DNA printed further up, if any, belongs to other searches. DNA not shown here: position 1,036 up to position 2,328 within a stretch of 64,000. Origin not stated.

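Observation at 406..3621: Polymerase-like, then primase-like, then serine recombinase: a candidate self-replicating integrative module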

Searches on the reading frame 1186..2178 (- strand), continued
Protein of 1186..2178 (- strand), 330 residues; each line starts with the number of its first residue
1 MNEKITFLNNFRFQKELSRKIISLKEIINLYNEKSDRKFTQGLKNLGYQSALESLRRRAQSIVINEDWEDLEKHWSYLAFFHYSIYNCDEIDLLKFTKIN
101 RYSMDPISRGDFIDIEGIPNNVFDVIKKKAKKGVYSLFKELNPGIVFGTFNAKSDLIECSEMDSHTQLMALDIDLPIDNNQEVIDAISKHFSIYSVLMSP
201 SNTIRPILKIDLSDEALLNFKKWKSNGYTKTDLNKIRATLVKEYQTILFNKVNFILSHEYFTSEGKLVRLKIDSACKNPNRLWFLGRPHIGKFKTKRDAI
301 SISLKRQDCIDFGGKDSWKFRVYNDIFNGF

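Call 88: find_homologous_proteins(query=A3, max_evalue=0.01)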
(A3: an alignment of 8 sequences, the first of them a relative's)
Query A3 (8 sequences) (330 aa, profile of the alignment): 9 proteins with E <= 0.01 among 5097 candidates.
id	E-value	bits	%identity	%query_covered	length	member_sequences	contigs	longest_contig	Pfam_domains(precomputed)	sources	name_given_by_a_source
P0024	8.9e-147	506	29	95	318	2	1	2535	-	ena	-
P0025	1.6e-145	502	27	95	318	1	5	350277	-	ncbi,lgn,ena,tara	tara:strand:- start:81879 stop:82835 length:957 start_codon:yes stop_codon:yes gene_type:complete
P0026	1.6e-141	489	31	95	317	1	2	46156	-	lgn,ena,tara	tara:strand:+ start:855 stop:1808 length:954 start_codon:yes stop_codon:yes gene_type:complete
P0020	3.3e-141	488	28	95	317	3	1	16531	-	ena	-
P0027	5.8e-139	480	28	95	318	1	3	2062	-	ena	-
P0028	3.3e-134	465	28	99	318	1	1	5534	-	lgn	-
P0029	4.7e-129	448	29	99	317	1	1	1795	-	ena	-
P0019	1.8e-124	433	100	100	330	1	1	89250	-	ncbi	ncbi:MAG: hypothetical protein RLP15_08300 [Cryomorphaceae bacterium]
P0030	4.8e-116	405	30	100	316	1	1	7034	-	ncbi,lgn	-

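Call 89: find_encoding_contigs(protein=P0020, flank=10000, max_places=2)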
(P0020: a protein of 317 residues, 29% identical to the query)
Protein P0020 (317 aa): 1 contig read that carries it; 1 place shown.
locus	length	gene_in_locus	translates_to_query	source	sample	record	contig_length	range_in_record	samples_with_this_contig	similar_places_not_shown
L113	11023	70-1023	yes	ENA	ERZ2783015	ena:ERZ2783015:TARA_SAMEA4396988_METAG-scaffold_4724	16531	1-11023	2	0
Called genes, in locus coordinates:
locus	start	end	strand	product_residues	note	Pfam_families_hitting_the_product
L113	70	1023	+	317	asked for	-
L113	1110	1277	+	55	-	-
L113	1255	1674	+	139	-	-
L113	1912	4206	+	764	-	PF01443:Viral_helicase1 (faint), PF05970:PIF1, PF13245:AAA_19, PF13604:AAA_30, PF02689:Herpes_Helicase, PF13538:UvrD_C_2 (weak)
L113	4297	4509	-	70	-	-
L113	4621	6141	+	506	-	PF12161:HsdM_N, PF02384:N6_Mtase, PF01170:UPF0020 (weak), PF07669:Eco57I (faint)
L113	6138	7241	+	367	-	PF01420:Methylase_S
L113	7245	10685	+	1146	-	PF13643:DUF4145 (weak), PF04313:HSDR_N (faint), PF04851:ResIII, PF00270:DEAD, PF18766:SWI2_SNF2, PF00271:Helicase_C (faint), PF08463:EcoEI_R_C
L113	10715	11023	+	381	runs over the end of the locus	-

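Call 90: find_encoding_contigs(protein=P0030, flank=10000, max_places=2)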
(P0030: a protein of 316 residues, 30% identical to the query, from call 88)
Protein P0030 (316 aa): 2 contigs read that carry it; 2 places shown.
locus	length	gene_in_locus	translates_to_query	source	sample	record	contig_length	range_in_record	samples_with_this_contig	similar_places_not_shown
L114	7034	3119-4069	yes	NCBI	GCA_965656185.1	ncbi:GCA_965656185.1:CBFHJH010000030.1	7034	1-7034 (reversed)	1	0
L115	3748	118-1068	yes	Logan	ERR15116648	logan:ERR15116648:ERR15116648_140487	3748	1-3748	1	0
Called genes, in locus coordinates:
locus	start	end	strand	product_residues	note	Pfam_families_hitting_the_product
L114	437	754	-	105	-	-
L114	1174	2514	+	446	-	-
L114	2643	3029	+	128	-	-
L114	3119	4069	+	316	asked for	-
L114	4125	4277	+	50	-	-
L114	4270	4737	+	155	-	-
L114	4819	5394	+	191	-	PF13532:2OG-FeII_Oxy_2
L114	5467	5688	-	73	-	-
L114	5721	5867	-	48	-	-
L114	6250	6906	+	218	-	-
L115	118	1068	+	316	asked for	-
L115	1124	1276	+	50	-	-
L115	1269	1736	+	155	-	-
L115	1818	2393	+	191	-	PF13532:2OG-FeII_Oxy_2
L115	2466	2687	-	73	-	-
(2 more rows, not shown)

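Call 91: find_encoding_contigs(protein=P0028, flank=10000, max_places=2)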
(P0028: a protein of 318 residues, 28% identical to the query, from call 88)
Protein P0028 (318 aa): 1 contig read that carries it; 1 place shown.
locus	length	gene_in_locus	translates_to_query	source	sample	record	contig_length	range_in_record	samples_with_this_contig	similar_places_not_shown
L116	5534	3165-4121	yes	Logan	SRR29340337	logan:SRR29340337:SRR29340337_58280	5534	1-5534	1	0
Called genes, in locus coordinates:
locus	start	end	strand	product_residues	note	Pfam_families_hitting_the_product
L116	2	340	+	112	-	?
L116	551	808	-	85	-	-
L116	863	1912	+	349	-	-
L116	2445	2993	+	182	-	PF13361:UvrD_C (weak)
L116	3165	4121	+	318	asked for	-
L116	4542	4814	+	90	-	-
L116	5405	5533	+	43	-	?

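Call 97: search_protein_families(library=padloc, proteins=[window:1186-2178:-], max_evalue=0.01)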
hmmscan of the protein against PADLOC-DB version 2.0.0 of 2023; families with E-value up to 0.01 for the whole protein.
window:1186-2178:- (330 aa): 0 families
